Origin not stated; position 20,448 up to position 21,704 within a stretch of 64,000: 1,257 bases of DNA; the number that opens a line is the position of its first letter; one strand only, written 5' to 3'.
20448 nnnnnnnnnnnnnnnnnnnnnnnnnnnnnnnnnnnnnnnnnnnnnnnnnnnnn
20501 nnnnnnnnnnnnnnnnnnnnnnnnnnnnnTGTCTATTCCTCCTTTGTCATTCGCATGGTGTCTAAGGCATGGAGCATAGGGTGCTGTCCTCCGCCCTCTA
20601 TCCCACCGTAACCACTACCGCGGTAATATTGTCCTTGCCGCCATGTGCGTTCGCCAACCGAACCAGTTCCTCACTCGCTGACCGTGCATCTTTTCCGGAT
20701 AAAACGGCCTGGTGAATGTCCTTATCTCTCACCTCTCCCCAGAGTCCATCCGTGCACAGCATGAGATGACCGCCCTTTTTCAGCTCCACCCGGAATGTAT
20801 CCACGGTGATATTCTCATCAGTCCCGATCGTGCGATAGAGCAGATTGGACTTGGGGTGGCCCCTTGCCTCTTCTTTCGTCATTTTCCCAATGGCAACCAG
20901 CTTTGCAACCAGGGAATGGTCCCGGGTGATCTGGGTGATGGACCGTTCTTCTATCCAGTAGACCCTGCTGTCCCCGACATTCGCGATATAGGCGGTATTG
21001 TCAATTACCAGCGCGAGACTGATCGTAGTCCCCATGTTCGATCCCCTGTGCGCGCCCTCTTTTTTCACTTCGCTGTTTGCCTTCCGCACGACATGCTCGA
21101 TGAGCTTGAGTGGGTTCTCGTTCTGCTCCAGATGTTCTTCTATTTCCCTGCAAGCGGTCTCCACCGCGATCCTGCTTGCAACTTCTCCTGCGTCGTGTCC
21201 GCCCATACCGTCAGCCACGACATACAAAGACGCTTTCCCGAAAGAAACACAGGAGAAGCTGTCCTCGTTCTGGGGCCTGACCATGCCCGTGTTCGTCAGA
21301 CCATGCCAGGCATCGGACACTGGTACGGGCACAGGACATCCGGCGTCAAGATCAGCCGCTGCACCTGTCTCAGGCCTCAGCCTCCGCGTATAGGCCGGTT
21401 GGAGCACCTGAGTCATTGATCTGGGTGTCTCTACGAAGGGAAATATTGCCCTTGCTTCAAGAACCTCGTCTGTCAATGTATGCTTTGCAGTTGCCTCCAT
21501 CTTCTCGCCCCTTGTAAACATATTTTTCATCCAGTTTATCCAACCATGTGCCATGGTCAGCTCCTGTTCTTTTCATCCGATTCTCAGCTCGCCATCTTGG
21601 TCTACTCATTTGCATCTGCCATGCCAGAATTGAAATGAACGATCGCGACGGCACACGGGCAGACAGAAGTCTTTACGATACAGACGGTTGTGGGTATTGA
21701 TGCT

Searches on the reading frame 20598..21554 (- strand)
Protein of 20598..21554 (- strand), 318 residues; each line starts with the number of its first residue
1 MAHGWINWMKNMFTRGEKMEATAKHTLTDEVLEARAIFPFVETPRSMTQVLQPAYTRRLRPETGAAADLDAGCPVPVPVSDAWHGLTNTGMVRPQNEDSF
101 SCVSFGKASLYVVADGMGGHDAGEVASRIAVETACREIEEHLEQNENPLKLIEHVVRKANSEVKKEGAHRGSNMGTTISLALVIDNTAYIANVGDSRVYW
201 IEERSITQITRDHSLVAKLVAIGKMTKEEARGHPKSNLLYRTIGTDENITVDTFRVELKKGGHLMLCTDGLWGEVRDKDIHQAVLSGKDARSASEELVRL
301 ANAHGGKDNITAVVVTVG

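Call 8: search_protein_families(library=pfam, proteins=[window:20598-21554:-])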
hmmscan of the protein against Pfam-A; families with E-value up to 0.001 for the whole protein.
window:20598-21554:- (318 aa): 3 families
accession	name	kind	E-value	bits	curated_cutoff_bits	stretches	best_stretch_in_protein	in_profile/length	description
PF13672.11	PP2C_2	-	2.9e-20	73.1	24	1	95-282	11-185/209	Protein phosphatase 2C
PF00481.26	PP2C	-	1.2e-15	58.4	20.3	1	106-214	32-141/255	Protein phosphatase 2C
PF07228.17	SpoIIE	-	5.1e-08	33.5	25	1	111-315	7-189/192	Stage II sporulation protein E (SpoIIE)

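Call 15: find_encoding_contigs(protein=window:20598-21554:-, flank=10000, max_places=10)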
Protein window:20598-21554:- (318 aa): 2 contigs read that carry it; 2 places shown.
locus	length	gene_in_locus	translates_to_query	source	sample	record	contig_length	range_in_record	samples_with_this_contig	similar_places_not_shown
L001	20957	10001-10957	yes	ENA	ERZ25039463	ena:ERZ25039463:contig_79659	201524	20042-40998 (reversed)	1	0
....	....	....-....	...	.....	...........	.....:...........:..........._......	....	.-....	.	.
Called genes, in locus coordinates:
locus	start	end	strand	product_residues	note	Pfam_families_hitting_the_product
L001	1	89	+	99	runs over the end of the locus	PF02604:PhdYeFM_antitox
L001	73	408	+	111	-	PF05016:ParE_toxin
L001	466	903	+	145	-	PF22478:DUF6982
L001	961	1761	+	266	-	PF07238:PilZ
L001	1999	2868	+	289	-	PF13493:DUF4118 (weak), PF00990:GGDEF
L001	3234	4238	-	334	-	PF00814:TsaD, PF22521:HypF_C_2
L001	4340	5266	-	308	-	PF04748:Polysacc_deac_2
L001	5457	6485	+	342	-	PF00793:DAHP_synth_1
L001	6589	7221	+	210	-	PF00881:Nitroreductase, PF14512:TM1586_NiRdase (weak)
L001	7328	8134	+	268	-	PF00795:CN_hydrolase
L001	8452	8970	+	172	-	PF22769:DCD, PF00692:dUTPase (weak)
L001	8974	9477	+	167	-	PF14512:TM1586_NiRdase (faint), PF00881:Nitroreductase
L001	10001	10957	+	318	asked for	PF00481:PP2C, PF13672:PP2C_2, PF07228:SpoIIE (weak)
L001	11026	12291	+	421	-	PF00092:VWA, PF13519:VWA_2, PF13768:VWA_3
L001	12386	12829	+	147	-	PF16697:Yop-YscD_cpl, PF00498:FHA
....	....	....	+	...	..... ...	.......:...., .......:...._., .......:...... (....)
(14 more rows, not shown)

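Call 16: find_homologous_proteins(query=window:20598-21554:-, max_evalue=1e-20)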
Query window:20598-21554:- (318 aa): 7923 proteins with E <= 1e-20 among 8000 candidates; the best 120 are listed.
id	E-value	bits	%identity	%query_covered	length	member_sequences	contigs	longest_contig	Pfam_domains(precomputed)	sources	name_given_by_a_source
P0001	1.3e-210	716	100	100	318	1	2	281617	PF13672.12,PF00481.27,PF07228.18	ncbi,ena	-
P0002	1.6e-173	594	82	100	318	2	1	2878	PF13672.12,PF00481.27,PF07228.18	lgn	-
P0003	1.5e-163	561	79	100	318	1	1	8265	PF13672.12,PF00481.27,PF07228.18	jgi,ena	-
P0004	2.2e-158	544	77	100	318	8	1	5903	PF13672.12,PF00481.27,PF07228.18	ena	-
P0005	2.4e-158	544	77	100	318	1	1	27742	PF13672.12,PF00481.27,PF07228.18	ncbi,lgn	-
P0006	7.6e-158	543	75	100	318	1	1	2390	PF13672.12,PF00481.27,PF07228.18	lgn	-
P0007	1.6e-155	535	75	100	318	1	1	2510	PF13672.12,PF00481.27,PF07228.18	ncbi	-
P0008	3.6e-153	527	75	100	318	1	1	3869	PF13672.12,PF00481.27,PF07228.18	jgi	jgi:PPM family protein phosphatase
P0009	6.7e-147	507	73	100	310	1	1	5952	PF13672.12,PF00481.27,PF07228.18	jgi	jgi:serine/threonine protein phosphatase PrpC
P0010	2.1e-146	505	74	100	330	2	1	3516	PF13672.12,PF00481.27,PF07228.18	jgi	jgi:serine/threonine protein phosphatase PrpC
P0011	6.9e-146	503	72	99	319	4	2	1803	PF13672.12,PF00481.27,PF07228.18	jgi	jgi:serine/threonine protein phosphatase PrpC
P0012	5.9e-145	500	72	100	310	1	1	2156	PF13672.12,PF00481.27,PF07228.18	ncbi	-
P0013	2.1e-137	475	74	94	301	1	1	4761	PF13672.12,PF00481.27,PF07228.18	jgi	jgi:serine/threonine protein phosphatase PrpC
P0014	2.2e-133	462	67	97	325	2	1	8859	PF13672.12,PF00481.27,PF07228.18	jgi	jgi:serine/threonine protein phosphatase PrpC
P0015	2.6e-126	439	65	100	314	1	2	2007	PF13672.12,PF00481.27,PF07228.18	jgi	jgi:PPM family protein phosphatase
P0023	3.9e-111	389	58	100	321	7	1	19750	PF13672.12,PF00481.27,PF07228.18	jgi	-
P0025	8.6e-110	385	58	100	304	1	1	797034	PF13672.12,PF00481.27,PF07228.18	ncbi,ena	-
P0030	1.8e-107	377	58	100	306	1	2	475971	PF13672.12,PF00481.27,PF07228.18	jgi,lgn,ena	-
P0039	1.4e-105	371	61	87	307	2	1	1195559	PF13672.12,PF00481.27,PF07228.18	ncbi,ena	-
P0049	2.7e-104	367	60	88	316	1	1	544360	PF13672.12,PF00481.27,PF07228.18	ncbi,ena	-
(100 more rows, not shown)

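Call 18: find_related_loci(query=A1, collection=genome_contigs, flank=10000)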
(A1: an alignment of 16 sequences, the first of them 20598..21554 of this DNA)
Query A1 (318 aa) in genome_contigs; peptide patterns used: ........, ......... (x = any residue, [..] = any of these).
599 stretches matched a pattern (row limit reached: there are more); 588 encode a relative of the query (tblastn E <= 1e-3); the best 80 are kept; 80 distinct loci.
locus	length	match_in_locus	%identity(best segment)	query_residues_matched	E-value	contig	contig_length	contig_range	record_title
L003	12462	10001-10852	60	40-317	1e-106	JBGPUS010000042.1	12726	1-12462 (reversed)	MAG: Nitrospirota bacterium isolate OBJ1_062018_110_38 k141_293460_length_12726_cov_21.9669, whole genome shotgun sequen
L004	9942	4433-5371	55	5-317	3e-105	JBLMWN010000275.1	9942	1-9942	MAG: Betaproteobacteria bacterium isolate MAG281 PRJNA957066_bin7_renamed_318, whole genome shotgun sequence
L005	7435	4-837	59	42-312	2e-103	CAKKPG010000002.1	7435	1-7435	Nitrospiria bacterium isolate Hainich-H41-bin024-1 genome assembly, contig: H41-bin024_1_Hain_H41_01um_R1_7175_length_74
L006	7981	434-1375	51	1-315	3e-98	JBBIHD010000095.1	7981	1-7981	MAG: Nitrospirota bacterium isolate FAS170219_bin_106 NODE_4107_length_7981_cov_4.210320, whole genome shotgun sequence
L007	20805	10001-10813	55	43-317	7e-98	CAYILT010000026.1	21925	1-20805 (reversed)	MAG TPA_asm: uncultured Nitrospiraceae bacterium isolate ERP119705_co22_392 genome assembly, contig: NODE_1916_length_21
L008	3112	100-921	56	43-317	2e-98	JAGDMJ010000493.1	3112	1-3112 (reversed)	MAG: Bacteroidetes bacterium isolate CTSoil_037 scaffold_4931, whole genome shotgun sequence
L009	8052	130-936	53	43-317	2e-85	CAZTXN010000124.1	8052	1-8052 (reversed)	MAG TPA_asm: uncultured Nitrospiraceae bacterium isolate SRP257756_co1_120 genome assembly, contig: NODE_8299_length_805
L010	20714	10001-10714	49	86-317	2e-68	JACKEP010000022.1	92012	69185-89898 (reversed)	MAG: Alphaproteobacteria bacterium isolate HK-STAS-MYXO-37 HK-STAS-MYXO-37_22, whole genome shotgun sequence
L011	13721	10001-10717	48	72-309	5e-67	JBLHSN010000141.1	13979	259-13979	MAG: Myxococcota bacterium isolate 3300049783_116 Ga0491198_0006171, whole genome shotgun sequence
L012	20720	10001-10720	47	86-317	8e-67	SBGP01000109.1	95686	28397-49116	MAG: Deltaproteobacteria bacterium isolate M1803 scaffold_32_1, whole genome shotgun sequence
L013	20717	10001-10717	46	85-317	4e-66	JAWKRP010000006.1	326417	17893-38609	MAG: Myxococcota bacterium isolate ABC1.164 ABC1.164.fa-6, whole genome shotgun sequence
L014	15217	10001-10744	46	76-317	4e-65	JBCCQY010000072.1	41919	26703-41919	MAG: Myxococcota bacterium isolate P01_D01_bin.18 k141_1102577_length_41919_cov_10.9963, whole genome shotgun sequence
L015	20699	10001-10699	48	86-311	8e-65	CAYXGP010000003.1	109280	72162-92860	MAG TPA_asm: uncultured Enterobacterales bacterium isolate binchicken_co141_40 genome assembly, contig: NODE_544_length_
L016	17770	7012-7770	44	60-317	5e-65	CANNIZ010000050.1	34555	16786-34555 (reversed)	MAG: Proteobacteria bacterium isolate ZH-Oct18-46 genome assembly, contig: ZH-Oct18-C706, whole genome shotgun sequence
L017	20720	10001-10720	46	85-317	4e-64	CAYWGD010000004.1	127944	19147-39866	MAG TPA_asm: uncultured Enterobacteriaceae bacterium isolate binchicken_co286_100 genome assembly, contig: NODE_209_leng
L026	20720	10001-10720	46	85-317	7e-62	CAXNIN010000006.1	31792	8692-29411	MAG: Myxococcota bacterium isolate ME-09jul19-40 genome assembly, contig: ME-09jul19-C1499, whole genome shotgun sequenc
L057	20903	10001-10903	56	1-315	1e-112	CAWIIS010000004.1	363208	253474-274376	MAG: Nitrospirota bacterium isolate MFD03899.bin.2.142 genome assembly, contig: contig_23299, whole genome shotgun seque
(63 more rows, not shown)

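Call 28: find_encoding_contigs(protein=P0005, flank=10000, max_places=3)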
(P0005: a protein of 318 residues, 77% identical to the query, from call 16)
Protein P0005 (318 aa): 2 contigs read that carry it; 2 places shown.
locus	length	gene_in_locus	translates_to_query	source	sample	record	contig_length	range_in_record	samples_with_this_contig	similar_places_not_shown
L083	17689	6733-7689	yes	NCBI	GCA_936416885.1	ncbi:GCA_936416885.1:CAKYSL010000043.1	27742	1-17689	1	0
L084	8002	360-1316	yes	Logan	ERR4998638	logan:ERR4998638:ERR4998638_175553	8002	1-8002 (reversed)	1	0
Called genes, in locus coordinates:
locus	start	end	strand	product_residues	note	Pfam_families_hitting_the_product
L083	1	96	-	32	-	?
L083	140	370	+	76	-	PF01610:DDE_Tnp_ISL3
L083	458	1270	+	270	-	PF06629:MipA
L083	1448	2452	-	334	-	PF02543:Carbam_trans_N (faint), PF00814:TsaD, PF22521:HypF_C_2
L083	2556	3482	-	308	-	PF04748:Polysacc_deac_2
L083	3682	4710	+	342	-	PF00793:DAHP_synth_1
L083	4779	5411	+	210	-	PF00881:Nitroreductase, PF14512:TM1586_NiRdase (weak)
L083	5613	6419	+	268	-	PF00795:CN_hydrolase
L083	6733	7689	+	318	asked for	PF00481:PP2C, PF13672:PP2C_2, PF07228:SpoIIE (weak)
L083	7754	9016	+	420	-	PF00092:VWA, PF13519:VWA_2, PF13768:VWA_3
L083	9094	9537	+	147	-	PF13240:Zn_Ribbon_1 (faint), PF16697:Yop-YscD_cpl, PF00498:FHA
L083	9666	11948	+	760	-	PF16697:Yop-YscD_cpl, PF00498:FHA, PF00092:VWA, PF13519:VWA_2, PF13768:VWA_3, PF00498:FHA, PF16697:Yop-YscD_cpl (weak)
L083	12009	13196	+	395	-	PF00069:Pkinase, PF07714:PK_Tyr_Ser-Thr, PF01636:APH (faint), PF03109:ABC1 (weak)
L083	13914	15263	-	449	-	PF16697:Yop-YscD_cpl, PF00498:FHA, PF00158:Sigma54_activat, PF14532:Sigma54_activ_2, PF00004:AAA (faint), PF07728:AAA_5 (weak), PF25601:AAA_lid_14, PF02954:HTH_8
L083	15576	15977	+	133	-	PF16697:Yop-YscD_cpl, PF00498:FHA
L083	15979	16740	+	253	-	PF00481:PP2C, PF13672:PP2C_2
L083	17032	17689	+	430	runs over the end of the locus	PF00069:Pkinase, PF07714:PK_Tyr_Ser-Thr, PF03109:ABC1 (weak)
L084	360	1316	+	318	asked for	PF00481:PP2C, PF13672:PP2C_2, PF07228:SpoIIE (weak)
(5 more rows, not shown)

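Call 29: find_encoding_contigs(protein=P0003, flank=10000, max_places=3)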
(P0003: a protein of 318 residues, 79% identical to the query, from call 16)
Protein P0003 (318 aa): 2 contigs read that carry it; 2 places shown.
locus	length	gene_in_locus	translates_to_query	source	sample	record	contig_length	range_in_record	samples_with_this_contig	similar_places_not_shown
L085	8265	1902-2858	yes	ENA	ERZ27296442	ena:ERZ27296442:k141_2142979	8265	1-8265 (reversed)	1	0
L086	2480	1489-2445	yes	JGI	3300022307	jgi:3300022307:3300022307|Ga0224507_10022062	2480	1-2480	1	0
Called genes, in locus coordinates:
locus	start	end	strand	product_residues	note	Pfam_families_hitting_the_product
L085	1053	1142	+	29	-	-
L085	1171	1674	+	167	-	PF14512:TM1586_NiRdase (faint), PF00881:Nitroreductase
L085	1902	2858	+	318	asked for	PF00481:PP2C, PF13672:PP2C_2, PF07228:SpoIIE (weak)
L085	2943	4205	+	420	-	PF00092:VWA, PF13519:VWA_2, PF13768:VWA_3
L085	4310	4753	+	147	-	PF16697:Yop-YscD_cpl, PF00498:FHA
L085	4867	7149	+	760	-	PF16697:Yop-YscD_cpl, PF00498:FHA, PF00092:VWA, PF13519:VWA_2, PF13768:VWA_3, PF00498:FHA, PF16697:Yop-YscD_cpl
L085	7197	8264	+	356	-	?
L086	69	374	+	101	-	-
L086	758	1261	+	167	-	PF14512:TM1586_NiRdase (faint), PF00881:Nitroreductase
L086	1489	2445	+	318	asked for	PF00481:PP2C, PF13672:PP2C_2, PF07228:SpoIIE (weak)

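Call 30: find_encoding_contigs(protein=P0014, flank=10000, max_places=3)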
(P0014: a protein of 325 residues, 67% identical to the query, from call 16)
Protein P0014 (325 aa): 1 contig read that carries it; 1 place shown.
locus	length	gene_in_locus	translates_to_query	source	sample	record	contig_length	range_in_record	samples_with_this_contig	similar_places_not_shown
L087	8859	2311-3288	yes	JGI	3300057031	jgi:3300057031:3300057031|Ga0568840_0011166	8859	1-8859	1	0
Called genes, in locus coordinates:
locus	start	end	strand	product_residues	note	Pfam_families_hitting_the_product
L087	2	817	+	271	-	?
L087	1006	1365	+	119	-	PF13682:CZB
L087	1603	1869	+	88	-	PF14512:TM1586_NiRdase (faint), PF00881:Nitroreductase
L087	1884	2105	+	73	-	PF00881:Nitroreductase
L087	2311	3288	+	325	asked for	PF00481:PP2C, PF13672:PP2C_2, PF07228:SpoIIE (weak)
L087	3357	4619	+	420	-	PF00092:VWA, PF13519:VWA_2, PF13768:VWA_3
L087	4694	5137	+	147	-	PF16697:Yop-YscD_cpl, PF00498:FHA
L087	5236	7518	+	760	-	PF16697:Yop-YscD_cpl, PF00498:FHA, PF00092:VWA, PF13519:VWA_2, PF13768:VWA_3, PF00498:FHA, PF16697:Yop-YscD_cpl (weak)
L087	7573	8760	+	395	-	PF00069:Pkinase, PF07714:PK_Tyr_Ser-Thr, PF01636:APH (faint), PF03109:ABC1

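Call 31: find_encoding_contigs(protein=P0025, flank=10000, max_places=3)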
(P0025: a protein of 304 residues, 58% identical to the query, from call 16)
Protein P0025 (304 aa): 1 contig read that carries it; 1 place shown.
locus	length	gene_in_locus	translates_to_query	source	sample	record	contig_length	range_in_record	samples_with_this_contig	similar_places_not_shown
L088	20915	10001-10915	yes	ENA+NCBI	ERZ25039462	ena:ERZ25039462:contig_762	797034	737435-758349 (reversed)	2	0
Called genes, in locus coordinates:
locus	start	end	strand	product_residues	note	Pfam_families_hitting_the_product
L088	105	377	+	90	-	-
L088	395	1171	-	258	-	-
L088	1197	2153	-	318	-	PF25023:TEN_YD-shell, PF05593:RHS_repeat, PF25023:TEN_YD-shell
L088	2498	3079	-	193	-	PF22888:FIMAH (weak)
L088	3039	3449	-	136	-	-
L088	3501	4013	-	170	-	-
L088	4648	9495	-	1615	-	PF13860:FlgD_ig, PF20148:DUF6531, PF25023:TEN_YD-shell, PF05593:RHS_repeat, PF05593:RHS_repeat, PF25023:TEN_YD-shell, PF05593:RHS_repeat, PF25023:TEN_YD-shell, +9 more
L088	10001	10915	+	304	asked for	PF00481:PP2C, PF13672:PP2C_2, PF07228:SpoIIE (weak)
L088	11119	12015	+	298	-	PF00092:VWA, PF13519:VWA_2, PF13768:VWA_3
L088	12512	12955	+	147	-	PF00498:FHA, PF16697:Yop-YscD_cpl (weak)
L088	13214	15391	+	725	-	PF16697:Yop-YscD_cpl, PF00498:FHA (weak), PF00092:VWA, PF13519:VWA_2, PF13768:VWA_3, PF16697:Yop-YscD_cpl, PF00498:FHA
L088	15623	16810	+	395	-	PF00069:Pkinase, PF07714:PK_Tyr_Ser-Thr, PF01636:APH (faint), PF03109:ABC1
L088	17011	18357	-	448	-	PF16697:Yop-YscD_cpl, PF00498:FHA, PF00158:Sigma54_activat, PF14532:Sigma54_activ_2, PF00004:AAA (weak), PF07728:AAA_5 (weak), PF25601:AAA_lid_14, PF02954:HTH_8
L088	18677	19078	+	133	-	PF16697:Yop-YscD_cpl, PF00498:FHA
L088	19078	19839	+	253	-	PF13672:PP2C_2, PF00481:PP2C, PF07228:SpoIIE (weak)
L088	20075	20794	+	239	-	PF00069:Pkinase, PF07714:PK_Tyr_Ser-Thr, PF03109:ABC1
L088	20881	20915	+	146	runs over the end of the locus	-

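Call 32: find_encoding_contigs(protein=P0039, flank=10000, max_places=2)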
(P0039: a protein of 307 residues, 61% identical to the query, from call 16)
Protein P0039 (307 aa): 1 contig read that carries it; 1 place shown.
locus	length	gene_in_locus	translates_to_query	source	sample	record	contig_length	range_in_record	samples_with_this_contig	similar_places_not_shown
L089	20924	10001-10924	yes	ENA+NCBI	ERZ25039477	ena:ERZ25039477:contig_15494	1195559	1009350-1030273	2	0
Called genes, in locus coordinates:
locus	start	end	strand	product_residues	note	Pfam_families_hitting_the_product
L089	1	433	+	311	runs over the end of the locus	PF01551:Peptidase_M23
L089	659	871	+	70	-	PF00313:CSD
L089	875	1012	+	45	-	-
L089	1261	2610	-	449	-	PF11853:DUF3373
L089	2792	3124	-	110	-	PF12802:MarR_2 (weak), PF12840:HTH_20, PF01022:HTH_5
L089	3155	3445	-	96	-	-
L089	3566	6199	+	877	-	PF07517:SecA_DEAD, PF00270:DEAD (weak), PF01043:SecA_PP_bind, PF21090:P-loop_SecA, PF07516:SecA_SW, PF02810:SEC-C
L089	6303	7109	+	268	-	PF00795:CN_hydrolase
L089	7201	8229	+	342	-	PF08240:ADH_N, PF00107:ADH_zinc_N (weak)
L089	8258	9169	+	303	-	PF00561:Abhydrolase_1, PF12146:Hydrolase_4, PF12697:Abhydrolase_6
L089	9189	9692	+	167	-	PF00881:Nitroreductase, PF14512:TM1586_NiRdase (weak), PF00881:Nitroreductase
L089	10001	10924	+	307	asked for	PF00481:PP2C, PF13672:PP2C_2, PF07228:SpoIIE (weak)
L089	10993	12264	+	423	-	PF00092:VWA, PF13519:VWA_2, PF13768:VWA_3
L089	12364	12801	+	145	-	PF13240:Zn_Ribbon_1 (faint), PF00498:FHA, PF16697:Yop-YscD_cpl (weak)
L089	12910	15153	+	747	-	PF16697:Yop-YscD_cpl, PF00498:FHA (weak), PF05762:VWA_CoxE (weak), PF00092:VWA, PF13519:VWA_2, PF13768:VWA_3, PF00498:FHA, PF16697:Yop-YscD_cpl (weak), +2 more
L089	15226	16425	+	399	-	PF00069:Pkinase, PF07714:PK_Tyr_Ser-Thr, PF01636:APH (faint), PF03109:ABC1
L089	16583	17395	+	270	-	-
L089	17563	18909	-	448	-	PF16697:Yop-YscD_cpl, PF00498:FHA, PF00158:Sigma54_activat, PF14532:Sigma54_activ_2, PF00004:AAA (weak), PF07728:AAA_5 (weak), PF25601:AAA_lid_14, PF02954:HTH_8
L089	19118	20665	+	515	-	PF01527:HTH_Tnp_1 (faint), PF13518:HTH_28, PF13565:HTH_32, PF00665:rve, PF24764:rva_4 (weak), PF13683:rve_3, PF13333:rve_2 (faint)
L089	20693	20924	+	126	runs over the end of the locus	PF01527:HTH_Tnp_1 (weak), PF13518:HTH_28 (weak)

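Call 33: find_encoding_contigs(protein=P0030, flank=10000, max_places=2)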
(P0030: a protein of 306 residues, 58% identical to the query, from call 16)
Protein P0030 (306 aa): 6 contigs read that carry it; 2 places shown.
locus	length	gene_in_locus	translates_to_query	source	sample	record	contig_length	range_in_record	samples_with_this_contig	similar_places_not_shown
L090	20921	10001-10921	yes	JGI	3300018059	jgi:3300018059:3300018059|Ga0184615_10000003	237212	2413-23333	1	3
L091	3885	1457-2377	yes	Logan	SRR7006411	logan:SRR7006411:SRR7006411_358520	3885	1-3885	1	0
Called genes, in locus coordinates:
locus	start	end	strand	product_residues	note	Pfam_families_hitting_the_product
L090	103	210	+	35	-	-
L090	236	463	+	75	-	PF08327:AHSA1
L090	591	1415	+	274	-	PF00561:Abhydrolase_1 (weak)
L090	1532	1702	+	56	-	-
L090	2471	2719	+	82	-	PF19891:DUF6364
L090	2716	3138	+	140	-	PF13470:PIN_3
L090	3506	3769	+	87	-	-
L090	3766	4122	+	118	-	PF01850:PIN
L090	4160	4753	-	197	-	PF01872:RibD_C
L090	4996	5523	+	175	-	PF06983:3-dmu-9_3-mt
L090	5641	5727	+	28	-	-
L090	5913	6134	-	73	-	PF01189:Methyltr_RsmB-F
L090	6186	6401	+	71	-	PF18993:Rv0078B (weak)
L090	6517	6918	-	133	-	PF13899:Thioredoxin_7, PF13098:Thioredoxin_2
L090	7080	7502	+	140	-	-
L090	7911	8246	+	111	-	-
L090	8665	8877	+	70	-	-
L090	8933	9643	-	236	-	PF22678:Cytochrom_c_NrfB-like (faint), PF14537:Cytochrom_c3_2 (faint), PF22113:Mtrc-MtrF_II-IV_dom (weak), PF14522:Cytochrome_C7 (faint), PF09699:Paired_CXXCH_1 (weak)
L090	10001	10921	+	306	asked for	PF00481:PP2C, PF13672:PP2C_2, PF07228:SpoIIE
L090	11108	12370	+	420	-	PF00092:VWA, PF13519:VWA_2, PF13768:VWA_3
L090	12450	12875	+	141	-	PF16697:Yop-YscD_cpl, PF00498:FHA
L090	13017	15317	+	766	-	PF16697:Yop-YscD_cpl, PF00498:FHA (weak), PF00092:VWA, PF01882:DUF58 (faint), PF13519:VWA_2, PF13768:VWA_3, PF16697:Yop-YscD_cpl, PF00498:FHA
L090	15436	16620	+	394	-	PF00069:Pkinase, PF07714:PK_Tyr_Ser-Thr, PF01636:APH (faint), PF03109:ABC1 (weak)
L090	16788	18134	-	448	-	PF16697:Yop-YscD_cpl, PF00498:FHA, PF00158:Sigma54_activat, PF14532:Sigma54_activ_2, PF00004:AAA (weak), PF07728:AAA_5 (weak), PF25601:AAA_lid_14, PF02954:HTH_8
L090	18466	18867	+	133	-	PF16697:Yop-YscD_cpl, PF00498:FHA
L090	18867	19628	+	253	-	PF00481:PP2C, PF13672:PP2C_2, PF07228:SpoIIE (weak)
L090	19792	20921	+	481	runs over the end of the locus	PF00069:Pkinase, PF07714:PK_Tyr_Ser-Thr, PF03109:ABC1 (weak)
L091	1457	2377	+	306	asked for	PF00481:PP2C, PF13672:PP2C_2, PF07228:SpoIIE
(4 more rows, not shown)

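Call 34: find_encoding_contigs(protein=P0049, flank=10000, max_places=2)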
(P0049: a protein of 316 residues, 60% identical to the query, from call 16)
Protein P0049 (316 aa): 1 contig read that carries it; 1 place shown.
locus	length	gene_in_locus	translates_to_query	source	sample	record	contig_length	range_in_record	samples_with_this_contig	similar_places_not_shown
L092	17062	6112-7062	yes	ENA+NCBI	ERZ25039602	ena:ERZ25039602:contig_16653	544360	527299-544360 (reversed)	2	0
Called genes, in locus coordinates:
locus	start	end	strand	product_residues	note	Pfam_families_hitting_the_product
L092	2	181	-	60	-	?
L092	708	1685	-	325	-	-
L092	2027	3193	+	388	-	PF01758:SBF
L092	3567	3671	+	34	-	-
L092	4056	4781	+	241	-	PF00005:ABC_tran, PF02463:SMC_N (faint), PF13304:AAA_21 (faint)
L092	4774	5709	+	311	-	PF01458:SUFBD_core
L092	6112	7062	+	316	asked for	PF00481:PP2C, PF13672:PP2C_2, PF07228:SpoIIE (weak)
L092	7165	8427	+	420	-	PF00092:VWA, PF13519:VWA_2, PF13768:VWA_3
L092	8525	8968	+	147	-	PF13240:Zn_Ribbon_1 (weak), PF16697:Yop-YscD_cpl (weak), PF00498:FHA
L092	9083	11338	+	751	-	PF16697:Yop-YscD_cpl, PF00498:FHA (weak), PF05762:VWA_CoxE (weak), PF00092:VWA, PF13519:VWA_2, PF13768:VWA_3 (weak), PF16697:Yop-YscD_cpl, PF00498:FHA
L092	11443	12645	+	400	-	PF00069:Pkinase, PF07714:PK_Tyr_Ser-Thr, PF03109:ABC1 (weak)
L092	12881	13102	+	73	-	-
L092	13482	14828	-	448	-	PF16697:Yop-YscD_cpl, PF00498:FHA, PF00158:Sigma54_activat, PF14532:Sigma54_activ_2, PF07728:AAA_5 (weak), PF25601:AAA_lid_14, PF02954:HTH_8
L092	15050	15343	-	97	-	-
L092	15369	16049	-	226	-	PF14522:Cytochrome_C7 (faint), PF22113:Mtrc-MtrF_II-IV_dom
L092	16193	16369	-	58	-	-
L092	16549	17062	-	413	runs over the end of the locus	PF00109:ketoacyl-synt, PF00108:Thiolase_N (faint), PF02801:Ketoacyl-synt_C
